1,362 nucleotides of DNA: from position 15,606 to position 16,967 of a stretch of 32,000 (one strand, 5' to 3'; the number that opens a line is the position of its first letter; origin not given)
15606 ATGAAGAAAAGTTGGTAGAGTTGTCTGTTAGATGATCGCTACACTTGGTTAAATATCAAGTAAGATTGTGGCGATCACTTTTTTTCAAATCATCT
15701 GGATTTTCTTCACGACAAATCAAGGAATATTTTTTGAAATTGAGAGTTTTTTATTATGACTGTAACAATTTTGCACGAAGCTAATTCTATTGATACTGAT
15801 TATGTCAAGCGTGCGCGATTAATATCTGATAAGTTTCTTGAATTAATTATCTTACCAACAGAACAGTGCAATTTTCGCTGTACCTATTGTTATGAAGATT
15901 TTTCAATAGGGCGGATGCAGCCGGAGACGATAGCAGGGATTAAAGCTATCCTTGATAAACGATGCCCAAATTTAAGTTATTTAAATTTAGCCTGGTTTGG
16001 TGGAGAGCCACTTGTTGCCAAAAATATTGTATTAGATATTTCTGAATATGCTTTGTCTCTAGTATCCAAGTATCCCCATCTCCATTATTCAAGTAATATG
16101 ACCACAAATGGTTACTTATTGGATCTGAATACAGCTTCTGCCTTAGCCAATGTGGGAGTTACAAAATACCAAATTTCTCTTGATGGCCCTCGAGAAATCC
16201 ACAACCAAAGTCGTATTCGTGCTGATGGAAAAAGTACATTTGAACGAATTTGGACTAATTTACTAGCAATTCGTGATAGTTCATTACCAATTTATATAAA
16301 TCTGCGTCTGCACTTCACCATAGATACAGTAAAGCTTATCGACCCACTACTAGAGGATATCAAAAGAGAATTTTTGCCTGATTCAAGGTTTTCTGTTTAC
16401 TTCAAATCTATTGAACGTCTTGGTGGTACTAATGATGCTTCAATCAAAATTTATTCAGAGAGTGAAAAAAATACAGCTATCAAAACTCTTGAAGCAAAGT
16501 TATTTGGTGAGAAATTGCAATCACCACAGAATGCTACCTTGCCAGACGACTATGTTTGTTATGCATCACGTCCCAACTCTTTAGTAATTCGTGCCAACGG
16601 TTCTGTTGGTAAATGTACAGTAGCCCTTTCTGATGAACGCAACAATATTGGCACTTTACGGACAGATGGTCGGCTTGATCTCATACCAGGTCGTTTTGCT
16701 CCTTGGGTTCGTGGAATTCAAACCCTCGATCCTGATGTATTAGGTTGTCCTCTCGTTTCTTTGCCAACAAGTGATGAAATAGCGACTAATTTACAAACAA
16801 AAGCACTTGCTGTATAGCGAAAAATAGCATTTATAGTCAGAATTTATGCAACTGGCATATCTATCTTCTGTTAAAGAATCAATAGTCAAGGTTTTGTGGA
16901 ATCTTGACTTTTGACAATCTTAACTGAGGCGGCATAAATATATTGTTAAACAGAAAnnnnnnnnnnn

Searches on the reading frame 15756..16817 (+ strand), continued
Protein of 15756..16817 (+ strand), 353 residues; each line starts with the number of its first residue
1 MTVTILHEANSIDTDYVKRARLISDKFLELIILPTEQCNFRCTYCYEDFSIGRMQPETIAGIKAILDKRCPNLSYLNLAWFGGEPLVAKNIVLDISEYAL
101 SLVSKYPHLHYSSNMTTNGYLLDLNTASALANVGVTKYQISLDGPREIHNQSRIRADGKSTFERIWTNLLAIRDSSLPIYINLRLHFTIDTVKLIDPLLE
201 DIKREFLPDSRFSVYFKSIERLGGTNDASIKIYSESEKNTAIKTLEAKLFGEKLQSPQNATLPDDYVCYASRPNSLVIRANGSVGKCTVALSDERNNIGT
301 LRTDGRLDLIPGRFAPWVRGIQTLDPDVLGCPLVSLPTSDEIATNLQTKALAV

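Call 42: search_solved_structures(query=A2, max_evalue=0.001, show_alignments=3)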
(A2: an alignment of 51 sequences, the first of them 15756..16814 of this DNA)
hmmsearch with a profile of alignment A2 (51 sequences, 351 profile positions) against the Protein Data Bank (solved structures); distinct sequences matched with E-value up to 0.001: 9.
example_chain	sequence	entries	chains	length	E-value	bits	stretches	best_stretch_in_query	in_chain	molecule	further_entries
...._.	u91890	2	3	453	5.4e-22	81.5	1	33-198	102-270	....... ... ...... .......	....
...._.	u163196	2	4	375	1.6e-11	47.1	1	35-174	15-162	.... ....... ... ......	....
4k37_A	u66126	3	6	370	2.4e-11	46.4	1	28-167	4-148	Anaerobic sulfatase-maturating enzyme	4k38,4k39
4k36_A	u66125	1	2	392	2.9e-11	46.2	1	28-167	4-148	Anaerobic sulfatase-maturating enzyme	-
2fb2_A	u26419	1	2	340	1.4e-06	30.8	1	30-215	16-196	Molybdenum cofactor biosynthesis protein A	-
1tv7_A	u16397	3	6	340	2.3e-06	30.1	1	32-207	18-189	Molybdenum cofactor biosynthesis protein A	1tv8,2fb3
8vpo_A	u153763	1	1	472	2e-05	27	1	13-176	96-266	Radical SAM core domain-containing protein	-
5v1q_A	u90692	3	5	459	0.00028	23.2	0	15-133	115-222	Radical SAM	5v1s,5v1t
6efn_A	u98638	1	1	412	0.00055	22.3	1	34-185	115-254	Sporulation killing factor maturation protein SkfB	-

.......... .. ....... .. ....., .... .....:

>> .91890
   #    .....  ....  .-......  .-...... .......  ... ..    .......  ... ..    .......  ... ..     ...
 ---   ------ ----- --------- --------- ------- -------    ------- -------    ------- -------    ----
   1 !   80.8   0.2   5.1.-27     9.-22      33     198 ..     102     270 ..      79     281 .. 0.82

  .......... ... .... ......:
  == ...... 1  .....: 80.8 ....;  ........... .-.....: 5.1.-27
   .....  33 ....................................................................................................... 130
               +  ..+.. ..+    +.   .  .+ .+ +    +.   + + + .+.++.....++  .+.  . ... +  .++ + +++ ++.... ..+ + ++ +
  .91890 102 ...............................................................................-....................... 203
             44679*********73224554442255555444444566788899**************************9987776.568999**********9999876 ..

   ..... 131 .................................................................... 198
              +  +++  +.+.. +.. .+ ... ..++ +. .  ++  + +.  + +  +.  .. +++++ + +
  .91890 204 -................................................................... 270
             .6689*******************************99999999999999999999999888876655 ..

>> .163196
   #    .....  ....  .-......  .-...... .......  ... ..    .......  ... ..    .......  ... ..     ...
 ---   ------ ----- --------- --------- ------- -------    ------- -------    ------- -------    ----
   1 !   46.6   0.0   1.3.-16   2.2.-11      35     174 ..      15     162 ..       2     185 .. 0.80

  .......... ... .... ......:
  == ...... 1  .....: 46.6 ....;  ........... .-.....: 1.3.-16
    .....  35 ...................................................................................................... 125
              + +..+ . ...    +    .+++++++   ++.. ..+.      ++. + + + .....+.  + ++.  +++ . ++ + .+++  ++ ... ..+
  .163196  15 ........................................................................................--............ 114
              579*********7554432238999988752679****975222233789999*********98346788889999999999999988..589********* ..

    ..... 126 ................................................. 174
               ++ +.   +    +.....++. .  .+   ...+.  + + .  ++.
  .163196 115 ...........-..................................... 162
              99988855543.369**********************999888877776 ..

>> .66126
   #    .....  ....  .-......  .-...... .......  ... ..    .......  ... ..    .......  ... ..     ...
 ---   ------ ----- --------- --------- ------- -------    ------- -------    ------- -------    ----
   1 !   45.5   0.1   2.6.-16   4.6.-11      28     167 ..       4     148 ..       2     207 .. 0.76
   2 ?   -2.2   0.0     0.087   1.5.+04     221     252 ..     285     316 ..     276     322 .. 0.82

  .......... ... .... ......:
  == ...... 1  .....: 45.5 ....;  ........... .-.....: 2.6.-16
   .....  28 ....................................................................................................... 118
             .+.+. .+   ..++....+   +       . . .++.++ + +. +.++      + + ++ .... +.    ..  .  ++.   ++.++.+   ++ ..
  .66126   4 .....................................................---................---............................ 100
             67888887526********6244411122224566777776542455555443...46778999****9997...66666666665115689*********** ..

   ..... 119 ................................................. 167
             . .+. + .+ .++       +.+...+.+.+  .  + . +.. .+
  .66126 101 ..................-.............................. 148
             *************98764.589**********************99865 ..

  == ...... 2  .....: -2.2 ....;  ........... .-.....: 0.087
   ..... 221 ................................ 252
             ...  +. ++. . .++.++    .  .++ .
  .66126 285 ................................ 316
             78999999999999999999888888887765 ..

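Call 48: find_related_loci(query=window:15756-16817:+, collection=metagenome_contigs, flank=2500)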
Query window:15756-16817:+ (353 aa) in metagenome_contigs; peptide patterns used: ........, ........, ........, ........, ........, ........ (x = any residue, [..] = any of these).
430 stretches matched a pattern; 347 encode a relative of the query (tblastn E <= 1e-3); the best 80 are kept; 80 distinct loci.
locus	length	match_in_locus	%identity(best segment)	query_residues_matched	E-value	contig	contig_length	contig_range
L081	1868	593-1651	90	1-353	0e+0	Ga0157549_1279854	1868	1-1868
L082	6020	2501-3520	65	13-352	3e-156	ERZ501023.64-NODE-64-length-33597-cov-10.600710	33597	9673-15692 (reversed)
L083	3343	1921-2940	66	13-349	1e-161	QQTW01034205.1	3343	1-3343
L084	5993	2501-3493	64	5-336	2e-150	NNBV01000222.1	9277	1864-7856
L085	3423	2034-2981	64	22-337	2e-150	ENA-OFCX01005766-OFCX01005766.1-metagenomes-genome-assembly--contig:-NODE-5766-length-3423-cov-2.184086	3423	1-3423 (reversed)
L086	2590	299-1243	58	20-337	1e-132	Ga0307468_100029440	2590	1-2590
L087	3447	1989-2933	55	20-338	1e-123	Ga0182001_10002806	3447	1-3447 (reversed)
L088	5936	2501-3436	52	27-342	3e-109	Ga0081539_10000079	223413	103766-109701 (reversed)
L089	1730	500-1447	48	20-341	4e-116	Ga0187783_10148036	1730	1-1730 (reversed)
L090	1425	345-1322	49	1-338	2e-116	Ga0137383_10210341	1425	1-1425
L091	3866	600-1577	49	1-338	4e-109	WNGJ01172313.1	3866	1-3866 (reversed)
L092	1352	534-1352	56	20-296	2e-115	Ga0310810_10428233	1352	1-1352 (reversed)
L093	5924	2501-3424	46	20-333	2e-103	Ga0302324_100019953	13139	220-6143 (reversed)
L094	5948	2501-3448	49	28-353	1e-103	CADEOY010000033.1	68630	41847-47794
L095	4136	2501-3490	46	3-332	3e-104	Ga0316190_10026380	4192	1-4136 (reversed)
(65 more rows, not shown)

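Call 58: search_protein_representatives(protein=window:15756-16814:+)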
Query: 353 residues. Proteins with E-value up to 0.001 (for the whole library): 19220; up to 1e-10: 6650; up to 1e-30: 1013. The best 150 are listed.
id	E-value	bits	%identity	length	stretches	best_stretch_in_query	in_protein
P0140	1.1e-133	462.0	60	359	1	24-338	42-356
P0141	2.9e-106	371.9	52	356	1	20-334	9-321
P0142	3.9e-99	348.4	50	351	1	20-338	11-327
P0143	1.7e-97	343.0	50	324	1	19-337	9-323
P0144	3.4e-96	338.8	51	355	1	23-338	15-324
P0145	8.0e-96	337.5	46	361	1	14-339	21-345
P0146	1.8e-94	333.1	53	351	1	23-334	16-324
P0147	1.6e-92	326.7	47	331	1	22-339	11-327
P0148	1.2e-87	310.6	45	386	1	21-342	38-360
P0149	2.3e-87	309.7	57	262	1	74-337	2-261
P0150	1.0e-86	307.6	44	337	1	21-339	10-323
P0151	1.0e-86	307.6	45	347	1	20-336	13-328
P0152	2.0e-86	306.6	47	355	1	22-341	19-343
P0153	2.2e-86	306.5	43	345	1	22-333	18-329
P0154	2.8e-85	302.9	47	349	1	18-341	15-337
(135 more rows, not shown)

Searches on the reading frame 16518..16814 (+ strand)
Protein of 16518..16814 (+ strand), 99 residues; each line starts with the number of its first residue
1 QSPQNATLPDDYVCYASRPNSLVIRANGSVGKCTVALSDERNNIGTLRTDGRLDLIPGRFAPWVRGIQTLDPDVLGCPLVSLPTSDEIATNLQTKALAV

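Call 64: search_solved_structures(query=window:16518-16814:+, max_evalue=10, show_alignments=5)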
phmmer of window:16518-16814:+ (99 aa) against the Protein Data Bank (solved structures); distinct sequences matched with E-value up to 10: 1.
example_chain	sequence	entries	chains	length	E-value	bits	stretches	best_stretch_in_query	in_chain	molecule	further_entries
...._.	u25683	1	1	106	0.59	13.6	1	16-84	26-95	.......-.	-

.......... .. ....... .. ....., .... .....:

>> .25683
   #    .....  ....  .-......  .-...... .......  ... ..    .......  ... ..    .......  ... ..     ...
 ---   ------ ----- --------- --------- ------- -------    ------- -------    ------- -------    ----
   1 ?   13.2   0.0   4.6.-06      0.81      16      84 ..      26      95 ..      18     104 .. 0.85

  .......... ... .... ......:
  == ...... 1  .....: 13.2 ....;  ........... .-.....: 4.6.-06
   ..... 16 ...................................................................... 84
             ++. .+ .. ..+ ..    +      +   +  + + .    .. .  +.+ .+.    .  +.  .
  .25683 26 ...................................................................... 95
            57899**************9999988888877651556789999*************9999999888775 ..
